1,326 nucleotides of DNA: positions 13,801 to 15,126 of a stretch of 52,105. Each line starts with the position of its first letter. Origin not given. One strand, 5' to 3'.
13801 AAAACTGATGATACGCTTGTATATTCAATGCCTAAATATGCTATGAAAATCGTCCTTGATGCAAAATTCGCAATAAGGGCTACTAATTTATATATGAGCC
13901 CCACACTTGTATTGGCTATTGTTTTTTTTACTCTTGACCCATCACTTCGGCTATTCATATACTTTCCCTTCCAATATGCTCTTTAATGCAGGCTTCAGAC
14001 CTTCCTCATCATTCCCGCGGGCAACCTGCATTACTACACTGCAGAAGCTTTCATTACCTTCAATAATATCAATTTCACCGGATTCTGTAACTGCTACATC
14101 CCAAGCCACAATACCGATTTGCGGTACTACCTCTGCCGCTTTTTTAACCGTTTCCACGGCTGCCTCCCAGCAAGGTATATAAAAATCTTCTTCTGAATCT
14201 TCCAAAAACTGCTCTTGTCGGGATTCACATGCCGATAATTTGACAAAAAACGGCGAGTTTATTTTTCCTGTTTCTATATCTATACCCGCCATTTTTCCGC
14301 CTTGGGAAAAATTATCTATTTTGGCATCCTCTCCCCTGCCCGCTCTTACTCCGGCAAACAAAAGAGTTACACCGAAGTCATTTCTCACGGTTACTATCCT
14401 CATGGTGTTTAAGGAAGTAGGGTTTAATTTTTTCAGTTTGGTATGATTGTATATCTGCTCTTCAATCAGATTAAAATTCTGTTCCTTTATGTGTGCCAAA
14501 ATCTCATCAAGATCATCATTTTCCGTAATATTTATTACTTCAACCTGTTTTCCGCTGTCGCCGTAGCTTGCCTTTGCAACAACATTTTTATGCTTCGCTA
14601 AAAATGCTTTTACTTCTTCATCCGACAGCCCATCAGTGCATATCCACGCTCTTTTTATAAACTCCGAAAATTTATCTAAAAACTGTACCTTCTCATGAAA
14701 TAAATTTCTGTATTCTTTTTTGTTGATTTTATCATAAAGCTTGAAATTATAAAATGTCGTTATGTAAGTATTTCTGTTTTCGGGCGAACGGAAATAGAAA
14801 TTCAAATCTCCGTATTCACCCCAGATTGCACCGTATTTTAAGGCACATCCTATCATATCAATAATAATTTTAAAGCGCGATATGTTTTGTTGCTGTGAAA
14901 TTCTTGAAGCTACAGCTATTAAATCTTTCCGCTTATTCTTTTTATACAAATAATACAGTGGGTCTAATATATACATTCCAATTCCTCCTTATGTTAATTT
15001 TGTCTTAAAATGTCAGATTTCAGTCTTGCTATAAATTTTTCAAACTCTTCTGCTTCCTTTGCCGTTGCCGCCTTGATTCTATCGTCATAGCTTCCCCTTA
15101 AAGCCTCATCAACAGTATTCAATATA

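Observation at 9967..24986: A 15-kb, 14-gene Wzx/Wzy polysaccharide operon with an unusual tailoring set, next to the replication origin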

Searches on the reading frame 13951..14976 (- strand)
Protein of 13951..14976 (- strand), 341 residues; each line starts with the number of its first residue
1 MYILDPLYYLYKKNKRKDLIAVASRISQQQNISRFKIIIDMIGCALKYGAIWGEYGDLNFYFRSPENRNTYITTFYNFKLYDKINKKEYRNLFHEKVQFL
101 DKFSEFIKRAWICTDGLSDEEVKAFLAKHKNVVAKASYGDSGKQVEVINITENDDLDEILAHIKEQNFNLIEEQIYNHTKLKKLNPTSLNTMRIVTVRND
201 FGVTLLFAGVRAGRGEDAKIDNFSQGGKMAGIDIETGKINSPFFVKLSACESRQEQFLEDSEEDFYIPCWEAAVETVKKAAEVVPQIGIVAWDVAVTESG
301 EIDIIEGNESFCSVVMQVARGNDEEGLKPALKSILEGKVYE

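Call 5: search_protein_families(library=pfam, proteins=[window:13951-14976:-], max_evalue=0.01)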
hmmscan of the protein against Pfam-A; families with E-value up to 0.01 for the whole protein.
window:13951-14976:- (341 aa): 2 families
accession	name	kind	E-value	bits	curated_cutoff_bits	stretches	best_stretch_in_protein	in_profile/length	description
PF14397.11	ATPgrasp_ST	-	3.7e-39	135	31.4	1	77-334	3-276/278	Sugar-transfer associated ATP-grasp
PF14398.11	ATPgrasp_YheCD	-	4.8e-06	26.4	26.8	1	109-183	27-97/255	YheC/D like ATP-grasp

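Call 9: search_solved_structures(query=window:13951-14976:-, max_evalue=1)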
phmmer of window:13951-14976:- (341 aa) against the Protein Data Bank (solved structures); distinct sequences matched with E-value up to 1: 3.
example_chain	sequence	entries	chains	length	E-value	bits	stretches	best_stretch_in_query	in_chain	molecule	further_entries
7mgv_A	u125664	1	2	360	0.023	17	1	57-159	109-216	CdnC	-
8pel_D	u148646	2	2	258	0.1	14.8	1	172-279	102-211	Exoribonuclease phosphorolytic domain-containing protein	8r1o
5x62_A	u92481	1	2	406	0.33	13.2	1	17-85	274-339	Carnosine N-methyltransferase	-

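Call 26: search_protein_families(library=ncbifam, proteins=[window:13951-14976:-], max_evalue=1)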
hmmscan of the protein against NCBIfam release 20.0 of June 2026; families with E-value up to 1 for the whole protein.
window:13951-14976:- (341 aa): 4 families
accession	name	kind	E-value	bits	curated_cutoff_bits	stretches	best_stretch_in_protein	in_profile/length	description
TIGR03103.1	trio_acet_GNAT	equivalog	0.00034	19.3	569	1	118-178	320-379/547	N-acetylglutaminylglutamine synthetase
TIGR01380.1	glut_syn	equivalog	0.00038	19.6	299.05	1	84-168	112-191/312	glutathione synthase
NF003573.0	PRK05246.1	equivalog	0.00098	18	272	1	92-171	121-195/316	glutathione synthase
NF004017.0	PRK05479.1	equivalog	0.039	12.7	336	1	129-186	248-307/337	ketol-acid reductoisomerase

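Call 54: find_homologous_proteins(query=window:13951-14976:-, max_evalue=0.00001)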
Query window:13951-14976:- (341 aa): 64 proteins with E <= 0.00001 among 2566 candidates.
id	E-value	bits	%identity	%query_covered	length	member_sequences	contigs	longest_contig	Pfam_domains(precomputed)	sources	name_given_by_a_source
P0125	6.0e-226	767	100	100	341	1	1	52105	PF14397.12,PF14398.12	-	-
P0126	8.7e-124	431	58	98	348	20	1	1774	PF14397.12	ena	-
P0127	1.4e-122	427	58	99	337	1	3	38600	PF14397.12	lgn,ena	-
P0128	5.3e-122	425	58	98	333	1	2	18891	PF14397.12,PF14398.12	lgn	-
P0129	7.5e-122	425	59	99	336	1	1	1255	PF14397.12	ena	-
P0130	5.3e-120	418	57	99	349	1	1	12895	PF14397.12,PF14398.12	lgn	-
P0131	2.4e-118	413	54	99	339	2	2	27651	PF14397.12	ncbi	-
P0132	2.7e-118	413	58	99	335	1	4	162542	PF14397.12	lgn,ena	-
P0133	3.2e-117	409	55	99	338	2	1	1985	PF14397.12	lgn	-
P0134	4.8e-117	409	55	98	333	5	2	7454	PF14397.12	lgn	-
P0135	7.6e-117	408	55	99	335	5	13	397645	PF14397.12,PF14398.12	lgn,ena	-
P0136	6.5e-116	405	57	98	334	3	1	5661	PF14397.12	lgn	-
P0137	9.6e-116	405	56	99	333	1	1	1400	PF14397.12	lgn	-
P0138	1.1e-114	401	61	89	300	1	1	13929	PF14397.12,PF14398.12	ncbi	-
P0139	1.3e-113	398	57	98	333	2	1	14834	PF14397.12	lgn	-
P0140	1.5e-110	387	53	98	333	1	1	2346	PF14397.12,PF14398.12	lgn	-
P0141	2.4e-110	387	55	98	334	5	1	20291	PF14397.12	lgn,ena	-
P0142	2.8e-109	383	53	98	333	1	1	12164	PF14397.12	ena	-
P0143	1.4e-108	381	55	97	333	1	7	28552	PF14397.12,PF14398.12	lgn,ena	-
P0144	1.5e-108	381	52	96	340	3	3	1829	PF14397.12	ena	-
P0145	6.3e-106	372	53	97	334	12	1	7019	PF14397.12,PF14398.12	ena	-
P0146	8.9e-101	355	52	98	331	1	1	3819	PF14397.12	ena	-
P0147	2.9e-98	347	50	99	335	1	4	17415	PF14397.12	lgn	-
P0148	2.5e-97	344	49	99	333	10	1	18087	PF14397.12,PF14398.12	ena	-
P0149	5.1e-95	336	48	99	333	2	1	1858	PF14397.12,PF14398.12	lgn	-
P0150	8.4e-95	336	49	99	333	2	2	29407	PF14397.12,PF14398.12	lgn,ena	-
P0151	5.2e-94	333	47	98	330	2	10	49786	PF14397.12,PF14398.12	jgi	-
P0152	4.1e-93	330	49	99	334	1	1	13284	PF14397.12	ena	-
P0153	9.6e-93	329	49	99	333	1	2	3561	PF14397.12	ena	-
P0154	7.2e-91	323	47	95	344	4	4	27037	PF14397.12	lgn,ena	-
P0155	9.2e-91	322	46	99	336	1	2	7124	PF14397.12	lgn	-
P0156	1.6e-90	322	48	96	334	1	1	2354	PF14397.12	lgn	-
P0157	3.0e-90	321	47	99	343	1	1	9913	PF14397.12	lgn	-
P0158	7.5e-90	319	47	98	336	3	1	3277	PF14397.12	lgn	-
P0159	1.2e-89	319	48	94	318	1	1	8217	PF14397.12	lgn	-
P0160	3.0e-88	314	49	94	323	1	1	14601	PF14397.12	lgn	-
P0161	3.0e-88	314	47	100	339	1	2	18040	PF14397.12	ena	-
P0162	1.4e-87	312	44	99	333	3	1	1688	PF14397.12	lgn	-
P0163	1.7e-86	308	46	98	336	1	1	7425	PF14397.12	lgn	-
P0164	8.9e-86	306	46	98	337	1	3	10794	PF14397.12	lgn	-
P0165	4.7e-84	300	46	99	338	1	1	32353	PF14397.12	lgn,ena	-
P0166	1.5e-78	282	42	98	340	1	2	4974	PF14397.12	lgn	-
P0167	5.7e-77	277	49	84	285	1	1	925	PF14397.12,PF14398.12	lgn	-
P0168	1.8e-76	275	44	100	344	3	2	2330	PF14397.12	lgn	-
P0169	1.3e-68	250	40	96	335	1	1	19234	PF14397.12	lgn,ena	-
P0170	5.6e-67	244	42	93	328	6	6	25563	PF14397.12,PF14398.12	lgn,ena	-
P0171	5.2e-66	241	41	91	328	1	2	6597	PF14397.12,PF14398.12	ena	-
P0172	6.0e-66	241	43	96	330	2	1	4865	PF14397.12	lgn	-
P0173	1.7e-64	236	44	91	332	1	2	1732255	PF14397.12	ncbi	-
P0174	2.9e-61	225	39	96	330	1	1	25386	PF14397.12,PF14398.12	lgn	-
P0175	4.1e-60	222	38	99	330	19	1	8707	PF14397.12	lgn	-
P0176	4.0e-59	218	38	99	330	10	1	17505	PF14397.12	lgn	-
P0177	8.3e-59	217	38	98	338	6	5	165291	PF14397.12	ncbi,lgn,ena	-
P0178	9.5e-59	217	38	93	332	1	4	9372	PF14397.12,PF14398.12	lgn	-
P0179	1.7e-57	213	40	92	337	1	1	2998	PF14397.12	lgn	-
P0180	2.3e-57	213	40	93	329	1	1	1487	PF14397.12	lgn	-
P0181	1.1e-56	210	39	92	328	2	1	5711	PF14397.12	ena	-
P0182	8.3e-56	208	36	93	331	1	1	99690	PF14397.12,PF14398.12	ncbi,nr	ncbi:MAG: sugar-transfer associated ATP-grasp domain-containing protein [Clostridia bacterium]|nr:su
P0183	1.1e-55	207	36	96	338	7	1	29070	PF14397.12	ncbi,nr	ncbi:MAG: hypothetical protein IKR26_04635 [Lachnospiraceae bacterium]|nr:hypothetical protein [Lach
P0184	2.4e-55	206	36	91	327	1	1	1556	PF14397.12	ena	-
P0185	3.6e-55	205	41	86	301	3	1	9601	PF14397.12,PF14398.12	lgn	-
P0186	3.8e-53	199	36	96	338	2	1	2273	PF14397.12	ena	-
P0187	6.1e-52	195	42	82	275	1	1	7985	PF14397.12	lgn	-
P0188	7.6e-38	148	39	69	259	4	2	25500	PF14397.12,PF14398.12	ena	-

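Call 55: find_encoding_contigs(protein=P0135, flank=10000, max_places=2)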
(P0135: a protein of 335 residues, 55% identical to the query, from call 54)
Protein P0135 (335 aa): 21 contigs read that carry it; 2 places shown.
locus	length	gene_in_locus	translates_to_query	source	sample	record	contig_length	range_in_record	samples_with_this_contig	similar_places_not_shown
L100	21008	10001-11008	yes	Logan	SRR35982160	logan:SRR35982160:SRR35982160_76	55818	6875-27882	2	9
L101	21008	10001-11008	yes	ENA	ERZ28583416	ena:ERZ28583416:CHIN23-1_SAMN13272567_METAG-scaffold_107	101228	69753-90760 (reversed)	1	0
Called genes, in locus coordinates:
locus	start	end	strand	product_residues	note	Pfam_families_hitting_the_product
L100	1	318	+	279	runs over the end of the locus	PF03328:HpcH_HpaI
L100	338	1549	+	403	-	PF02784:Orn_Arg_deC_N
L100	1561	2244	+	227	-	PF02397:Bac_transf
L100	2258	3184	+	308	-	PF01063:Aminotran_4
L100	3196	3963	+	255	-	PF13506:Glyco_transf_21, PF13641:Glyco_tranf_2_3, PF00535:Glycos_transf_2, PF10111:Glyco_tranf_2_2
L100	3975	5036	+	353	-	PF00534:Glycos_transf_1, PF13692:Glyco_trans_1_4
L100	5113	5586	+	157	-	PF13692:Glyco_trans_1_4, PF00534:Glycos_transf_1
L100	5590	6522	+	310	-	PF06662:C5-epim_C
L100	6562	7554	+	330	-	-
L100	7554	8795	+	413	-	-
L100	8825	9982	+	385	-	PF04230:PS_pyruv_trans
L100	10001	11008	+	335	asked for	PF14397:ATPgrasp_ST, PF14398:ATPgrasp_YheCD (faint)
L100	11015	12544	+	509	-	-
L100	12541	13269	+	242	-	PF00132:Hexapep, PF14602:Hexapep_2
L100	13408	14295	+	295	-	PF14397:ATPgrasp_ST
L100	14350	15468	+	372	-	PF02350:Epimerase_2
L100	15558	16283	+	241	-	-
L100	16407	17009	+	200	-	PF09339:HTH_IclR (faint), PF00717:Peptidase_S24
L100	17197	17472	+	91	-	-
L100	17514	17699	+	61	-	-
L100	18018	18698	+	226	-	PF08281:Sigma70_r4_2, PF04545:Sigma70_r4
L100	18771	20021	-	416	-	-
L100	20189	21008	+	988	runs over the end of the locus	PF18843:LPD28, PF18832:LPD18, PF18830:LPD16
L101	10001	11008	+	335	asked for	PF14397:ATPgrasp_ST, PF14398:ATPgrasp_YheCD (faint)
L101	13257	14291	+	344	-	PF14397:ATPgrasp_ST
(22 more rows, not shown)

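Call 56: find_encoding_contigs(protein=P0132, flank=10000, max_places=1)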
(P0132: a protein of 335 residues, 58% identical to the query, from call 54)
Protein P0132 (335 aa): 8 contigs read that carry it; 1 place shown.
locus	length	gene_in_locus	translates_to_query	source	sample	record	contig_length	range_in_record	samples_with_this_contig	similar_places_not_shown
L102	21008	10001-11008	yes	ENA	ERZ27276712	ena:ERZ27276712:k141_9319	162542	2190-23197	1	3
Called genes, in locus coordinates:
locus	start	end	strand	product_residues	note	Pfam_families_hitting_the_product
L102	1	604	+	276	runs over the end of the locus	PF03328:HpcH_HpaI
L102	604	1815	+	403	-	PF00278:Orn_DAP_Arg_deC (weak), PF02784:Orn_Arg_deC_N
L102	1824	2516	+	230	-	PF02397:Bac_transf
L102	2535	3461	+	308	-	PF01063:Aminotran_4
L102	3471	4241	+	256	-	PF13506:Glyco_transf_21 (weak), PF13641:Glyco_tranf_2_3, PF00535:Glycos_transf_2, PF10111:Glyco_tranf_2_2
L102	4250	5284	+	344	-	PF00534:Glycos_transf_1, PF13692:Glyco_trans_1_4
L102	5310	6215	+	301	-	PF06662:C5-epim_C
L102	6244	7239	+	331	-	-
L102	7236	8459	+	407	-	PF04932:Wzy_C (weak)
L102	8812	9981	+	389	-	PF04230:PS_pyruv_trans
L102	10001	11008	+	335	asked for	PF14397:ATPgrasp_ST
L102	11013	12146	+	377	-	PF02350:Epimerase_2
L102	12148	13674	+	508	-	-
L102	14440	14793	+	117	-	PF03721:UDPG_MGDP_dh_N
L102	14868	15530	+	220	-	PF00984:UDPG_MGDP_dh, PF03720:UDPG_MGDP_dh_C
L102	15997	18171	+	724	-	PF01138:RNase_PH, PF03725:RNase_PH_C, PF03726:PNPase, PF01138:RNase_PH, PF00013:KH_1 (weak), PF00575:S1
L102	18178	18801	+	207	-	PF02390:Methyltransf_4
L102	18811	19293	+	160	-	PF00436:SSB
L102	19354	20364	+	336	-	PF13439:Glyco_transf_4, PF00534:Glycos_transf_1, PF13692:Glyco_trans_1_4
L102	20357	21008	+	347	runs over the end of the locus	PF03706:LPG_synthase_TM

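Call 57: find_encoding_contigs(protein=P0173, flank=10000, max_places=1)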
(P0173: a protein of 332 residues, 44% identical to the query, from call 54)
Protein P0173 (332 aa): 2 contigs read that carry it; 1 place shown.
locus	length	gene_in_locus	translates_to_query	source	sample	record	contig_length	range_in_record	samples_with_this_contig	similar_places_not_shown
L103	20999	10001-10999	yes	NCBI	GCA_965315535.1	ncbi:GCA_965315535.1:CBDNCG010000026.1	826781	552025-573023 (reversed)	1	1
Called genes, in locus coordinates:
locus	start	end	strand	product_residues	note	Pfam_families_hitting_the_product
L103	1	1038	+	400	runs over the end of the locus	PF01370:Epimerase, PF02719:Polysacc_synt_2 (faint), PF14667:Polysacc_synt_C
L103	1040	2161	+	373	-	PF00534:Glycos_transf_1, PF13692:Glyco_trans_1_4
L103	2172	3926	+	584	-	PF01757:Acyl_transf_3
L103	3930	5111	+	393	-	PF02350:Epimerase_2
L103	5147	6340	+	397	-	PF03721:UDPG_MGDP_dh_N, PF00984:UDPG_MGDP_dh, PF03720:UDPG_MGDP_dh_C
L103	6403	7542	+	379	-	PF02350:Epimerase_2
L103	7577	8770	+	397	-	PF04932:Wzy_C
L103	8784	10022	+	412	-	PF04230:PS_pyruv_trans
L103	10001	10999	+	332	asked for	PF14397:ATPgrasp_ST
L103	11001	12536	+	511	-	-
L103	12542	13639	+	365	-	PF13692:Glyco_trans_1_4 (weak)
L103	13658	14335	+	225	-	PF02585:PIG-L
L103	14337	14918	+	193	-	PF02397:Bac_transf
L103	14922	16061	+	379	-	-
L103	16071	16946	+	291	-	PF01370:Epimerase, PF04321:RmlD_sub_bind (weak), PF01073:3Beta_HSD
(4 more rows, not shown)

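Call 58: find_encoding_contigs(protein=P0177, flank=8000, max_places=1)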
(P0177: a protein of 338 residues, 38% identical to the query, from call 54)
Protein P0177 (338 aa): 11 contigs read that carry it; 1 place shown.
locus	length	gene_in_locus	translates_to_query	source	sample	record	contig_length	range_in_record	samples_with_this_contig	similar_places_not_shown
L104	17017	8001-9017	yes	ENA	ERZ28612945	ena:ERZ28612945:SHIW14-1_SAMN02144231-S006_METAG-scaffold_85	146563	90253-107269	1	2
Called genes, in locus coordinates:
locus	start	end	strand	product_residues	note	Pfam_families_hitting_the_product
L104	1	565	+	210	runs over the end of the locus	PF17836:PglD_N, PF25084:LbH_EIF2B (weak), PF25087:GMPPB_C (weak), PF14602:Hexapep_2 (faint), PF00132:Hexapep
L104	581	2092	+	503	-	PF00501:AMP-binding, PF13193:AMP-binding_C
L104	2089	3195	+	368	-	PF00534:Glycos_transf_1, PF13692:Glyco_trans_1_4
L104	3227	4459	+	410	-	PF04932:Wzy_C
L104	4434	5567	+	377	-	PF00534:Glycos_transf_1, PF13692:Glyco_trans_1_4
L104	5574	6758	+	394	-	PF04230:PS_pyruv_trans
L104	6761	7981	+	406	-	PF03446:NAD_binding_2 (faint), PF03721:UDPG_MGDP_dh_N, PF00984:UDPG_MGDP_dh, PF03720:UDPG_MGDP_dh_C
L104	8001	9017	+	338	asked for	PF14397:ATPgrasp_ST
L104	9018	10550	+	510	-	-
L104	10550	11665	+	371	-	PF02350:Epimerase_2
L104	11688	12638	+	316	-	PF01820:Dala_Dala_lig_N, PF02655:ATP-grasp_3 (weak), PF01071:GARS_A, PF02222:ATP-grasp, PF07478:Dala_Dala_lig_C, PF13535:ATP-grasp_4 (weak)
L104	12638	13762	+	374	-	PF01168:Ala_racemase_N, PF00842:Ala_racemase_C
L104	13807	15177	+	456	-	PF01336:tRNA_anti-codon, PF00152:tRNA-synt_2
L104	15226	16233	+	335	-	PF03590:AsnA, PF00152:tRNA-synt_2 (faint)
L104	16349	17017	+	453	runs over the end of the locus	PF13306:LRR_5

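Call 59: find_encoding_contigs(protein=P0182, flank=8000, max_places=1)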
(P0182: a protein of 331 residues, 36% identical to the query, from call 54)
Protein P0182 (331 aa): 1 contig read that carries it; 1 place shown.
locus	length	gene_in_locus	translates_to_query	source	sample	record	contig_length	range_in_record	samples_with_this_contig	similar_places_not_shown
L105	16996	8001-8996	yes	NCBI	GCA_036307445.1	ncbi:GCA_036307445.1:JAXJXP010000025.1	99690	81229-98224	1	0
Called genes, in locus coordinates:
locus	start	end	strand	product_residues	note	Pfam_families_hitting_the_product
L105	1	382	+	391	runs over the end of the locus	PF02655:ATP-grasp_3, PF02786:CPSase_L_D2 (weak), PF08443:RimK (faint), PF15632:ATPgrasp_Ter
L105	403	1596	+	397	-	PF13439:Glyco_transf_4, PF13579:Glyco_trans_4_4 (weak), PF00534:Glycos_transf_1, PF13692:Glyco_trans_1_4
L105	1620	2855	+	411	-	PF04932:Wzy_C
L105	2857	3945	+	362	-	PF04230:PS_pyruv_trans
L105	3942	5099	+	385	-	PF00037:Fer4 (faint), PF04432:FrhB_FdhB_C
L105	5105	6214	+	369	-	PF00534:Glycos_transf_1, PF13692:Glyco_trans_1_4 (weak)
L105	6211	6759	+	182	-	PF00132:Hexapep, PF14602:Hexapep_2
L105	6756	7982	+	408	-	PF04230:PS_pyruv_trans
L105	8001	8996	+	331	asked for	PF14397:ATPgrasp_ST, PF14398:ATPgrasp_YheCD (faint)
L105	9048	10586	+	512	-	PF01943:Polysacc_synt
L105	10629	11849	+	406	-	PF03721:UDPG_MGDP_dh_N, PF00984:UDPG_MGDP_dh, PF03720:UDPG_MGDP_dh_C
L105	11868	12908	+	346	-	PF01073:3Beta_HSD, PF01370:Epimerase, PF02719:Polysacc_synt_2, PF04321:RmlD_sub_bind (weak), PF05368:NmrA, PF13460:NAD_binding_10, PF16363:GDP_Man_Dehyd, PF08485:Polysacc_syn_2C, +1 more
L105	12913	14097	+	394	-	PF14907:NTP_transf_5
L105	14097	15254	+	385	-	PF01370:Epimerase, PF02719:Polysacc_synt_2 (faint), PF04321:RmlD_sub_bind (faint), PF07993:NAD_binding_4 (faint), PF16363:GDP_Man_Dehyd (faint), PF14667:Polysacc_synt_C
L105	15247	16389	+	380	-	PF02350:Epimerase_2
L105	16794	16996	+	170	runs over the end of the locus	PF09419:PGP_phosphatase (faint), PF13419:HAD_2 (weak), PF13344:Hydrolase_6 (weak), PF00702:Hydrolase (weak), PF13242:Hydrolase_like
